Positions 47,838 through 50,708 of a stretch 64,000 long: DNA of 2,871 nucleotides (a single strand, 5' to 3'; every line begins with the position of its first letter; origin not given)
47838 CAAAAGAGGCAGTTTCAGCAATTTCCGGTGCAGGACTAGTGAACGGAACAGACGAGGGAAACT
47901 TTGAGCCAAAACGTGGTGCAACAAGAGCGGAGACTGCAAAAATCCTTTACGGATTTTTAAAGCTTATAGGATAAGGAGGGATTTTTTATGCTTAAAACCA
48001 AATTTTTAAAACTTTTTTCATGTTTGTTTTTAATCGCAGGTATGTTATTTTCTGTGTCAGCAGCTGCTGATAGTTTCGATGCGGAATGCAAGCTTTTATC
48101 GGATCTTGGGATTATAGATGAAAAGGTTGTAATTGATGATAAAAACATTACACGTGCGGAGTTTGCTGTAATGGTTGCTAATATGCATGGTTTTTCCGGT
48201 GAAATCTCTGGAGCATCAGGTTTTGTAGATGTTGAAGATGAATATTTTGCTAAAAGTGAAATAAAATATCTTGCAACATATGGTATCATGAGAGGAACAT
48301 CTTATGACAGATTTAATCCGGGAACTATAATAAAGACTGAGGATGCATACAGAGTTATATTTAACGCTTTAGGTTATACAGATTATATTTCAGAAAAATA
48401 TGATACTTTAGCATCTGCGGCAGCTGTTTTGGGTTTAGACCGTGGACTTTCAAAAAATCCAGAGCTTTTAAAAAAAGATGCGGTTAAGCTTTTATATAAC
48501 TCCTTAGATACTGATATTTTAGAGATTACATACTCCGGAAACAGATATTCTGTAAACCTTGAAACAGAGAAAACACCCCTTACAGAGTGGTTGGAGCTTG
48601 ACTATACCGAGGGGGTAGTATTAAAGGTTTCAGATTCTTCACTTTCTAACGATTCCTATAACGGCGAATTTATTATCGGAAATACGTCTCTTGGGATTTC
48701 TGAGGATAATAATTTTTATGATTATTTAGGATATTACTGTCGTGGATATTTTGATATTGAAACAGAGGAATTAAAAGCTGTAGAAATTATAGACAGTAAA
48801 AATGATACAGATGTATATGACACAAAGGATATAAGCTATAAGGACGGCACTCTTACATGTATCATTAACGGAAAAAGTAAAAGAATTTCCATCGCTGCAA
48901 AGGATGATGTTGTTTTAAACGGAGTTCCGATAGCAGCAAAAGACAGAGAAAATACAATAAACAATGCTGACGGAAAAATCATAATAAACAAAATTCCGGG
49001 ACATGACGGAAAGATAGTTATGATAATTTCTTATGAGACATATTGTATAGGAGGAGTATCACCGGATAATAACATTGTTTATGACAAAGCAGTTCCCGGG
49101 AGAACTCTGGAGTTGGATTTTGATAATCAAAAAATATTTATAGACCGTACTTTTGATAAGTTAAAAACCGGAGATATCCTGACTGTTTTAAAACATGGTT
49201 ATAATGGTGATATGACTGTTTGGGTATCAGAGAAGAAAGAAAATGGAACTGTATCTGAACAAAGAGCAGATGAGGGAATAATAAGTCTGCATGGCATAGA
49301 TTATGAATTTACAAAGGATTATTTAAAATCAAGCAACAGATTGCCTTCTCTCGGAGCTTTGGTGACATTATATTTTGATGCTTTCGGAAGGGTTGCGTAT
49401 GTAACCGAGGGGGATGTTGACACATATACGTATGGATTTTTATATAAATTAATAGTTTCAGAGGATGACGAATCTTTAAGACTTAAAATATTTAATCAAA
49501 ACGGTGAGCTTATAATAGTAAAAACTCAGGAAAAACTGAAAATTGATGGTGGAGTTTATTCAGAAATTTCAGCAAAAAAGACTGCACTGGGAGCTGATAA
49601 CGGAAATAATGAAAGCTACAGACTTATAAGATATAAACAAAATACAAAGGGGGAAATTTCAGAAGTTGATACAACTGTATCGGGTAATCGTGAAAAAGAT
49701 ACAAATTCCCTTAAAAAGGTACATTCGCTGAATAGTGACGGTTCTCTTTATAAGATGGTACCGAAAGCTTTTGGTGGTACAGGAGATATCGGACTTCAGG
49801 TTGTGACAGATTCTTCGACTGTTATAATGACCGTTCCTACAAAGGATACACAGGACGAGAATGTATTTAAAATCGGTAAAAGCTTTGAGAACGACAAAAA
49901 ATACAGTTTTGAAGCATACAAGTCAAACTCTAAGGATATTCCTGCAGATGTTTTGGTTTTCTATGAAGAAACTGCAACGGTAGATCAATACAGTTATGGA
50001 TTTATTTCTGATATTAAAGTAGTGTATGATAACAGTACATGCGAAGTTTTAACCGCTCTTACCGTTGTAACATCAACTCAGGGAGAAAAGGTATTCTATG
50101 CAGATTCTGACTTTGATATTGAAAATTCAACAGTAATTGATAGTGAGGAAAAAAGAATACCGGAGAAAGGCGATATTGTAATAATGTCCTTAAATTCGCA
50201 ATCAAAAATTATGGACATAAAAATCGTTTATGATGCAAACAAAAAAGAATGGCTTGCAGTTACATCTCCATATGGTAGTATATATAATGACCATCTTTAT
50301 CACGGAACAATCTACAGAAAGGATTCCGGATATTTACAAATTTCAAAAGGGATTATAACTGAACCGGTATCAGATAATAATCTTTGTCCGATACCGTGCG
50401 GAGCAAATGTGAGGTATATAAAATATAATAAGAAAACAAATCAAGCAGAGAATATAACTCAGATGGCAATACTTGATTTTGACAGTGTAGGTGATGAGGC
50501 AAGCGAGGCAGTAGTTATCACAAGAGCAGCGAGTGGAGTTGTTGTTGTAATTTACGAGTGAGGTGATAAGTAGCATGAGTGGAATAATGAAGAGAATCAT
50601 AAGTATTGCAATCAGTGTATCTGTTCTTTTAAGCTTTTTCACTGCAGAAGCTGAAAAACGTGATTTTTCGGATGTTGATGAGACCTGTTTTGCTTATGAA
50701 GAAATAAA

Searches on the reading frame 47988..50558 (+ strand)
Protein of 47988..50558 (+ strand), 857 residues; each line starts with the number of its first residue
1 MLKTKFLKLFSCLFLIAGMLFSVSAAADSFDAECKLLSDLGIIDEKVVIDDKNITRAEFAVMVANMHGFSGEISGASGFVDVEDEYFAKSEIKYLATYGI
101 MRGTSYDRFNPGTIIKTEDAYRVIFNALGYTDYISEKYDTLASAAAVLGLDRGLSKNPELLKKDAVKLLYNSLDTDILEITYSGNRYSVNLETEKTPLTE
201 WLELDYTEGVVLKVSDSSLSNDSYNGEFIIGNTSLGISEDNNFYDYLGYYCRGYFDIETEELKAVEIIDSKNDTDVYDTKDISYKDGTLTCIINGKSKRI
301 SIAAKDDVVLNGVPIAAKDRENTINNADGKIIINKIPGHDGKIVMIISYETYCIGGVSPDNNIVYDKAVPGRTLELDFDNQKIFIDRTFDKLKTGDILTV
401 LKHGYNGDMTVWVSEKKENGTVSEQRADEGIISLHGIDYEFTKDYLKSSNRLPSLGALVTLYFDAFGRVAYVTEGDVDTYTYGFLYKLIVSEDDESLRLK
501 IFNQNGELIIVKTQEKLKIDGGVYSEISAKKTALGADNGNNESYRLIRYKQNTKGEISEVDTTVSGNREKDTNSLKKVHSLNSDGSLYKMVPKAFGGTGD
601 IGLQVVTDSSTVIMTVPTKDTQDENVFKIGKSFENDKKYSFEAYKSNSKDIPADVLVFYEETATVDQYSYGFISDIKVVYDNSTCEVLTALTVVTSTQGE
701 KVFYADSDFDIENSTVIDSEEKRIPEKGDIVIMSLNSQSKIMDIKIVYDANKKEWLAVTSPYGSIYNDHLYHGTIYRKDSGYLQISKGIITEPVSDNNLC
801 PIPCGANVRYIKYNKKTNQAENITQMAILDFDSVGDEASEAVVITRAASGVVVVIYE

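Call 6: search_protein_families(library=pfam, proteins=[window:47988-50558:+], max_evalue=0.01)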
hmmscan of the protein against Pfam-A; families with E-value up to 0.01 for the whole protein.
window:47988-50558:+ (857 aa): 2 families
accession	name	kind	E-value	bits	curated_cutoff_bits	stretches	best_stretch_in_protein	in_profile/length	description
PF00395.25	SLH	-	0.00036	20.9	20.8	0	79-114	2-37/44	S-layer homology domain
PF24828.1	DUF7713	-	0.0097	15.9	24.1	0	46-70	34-58/68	Domain of unknown function (DUF7713)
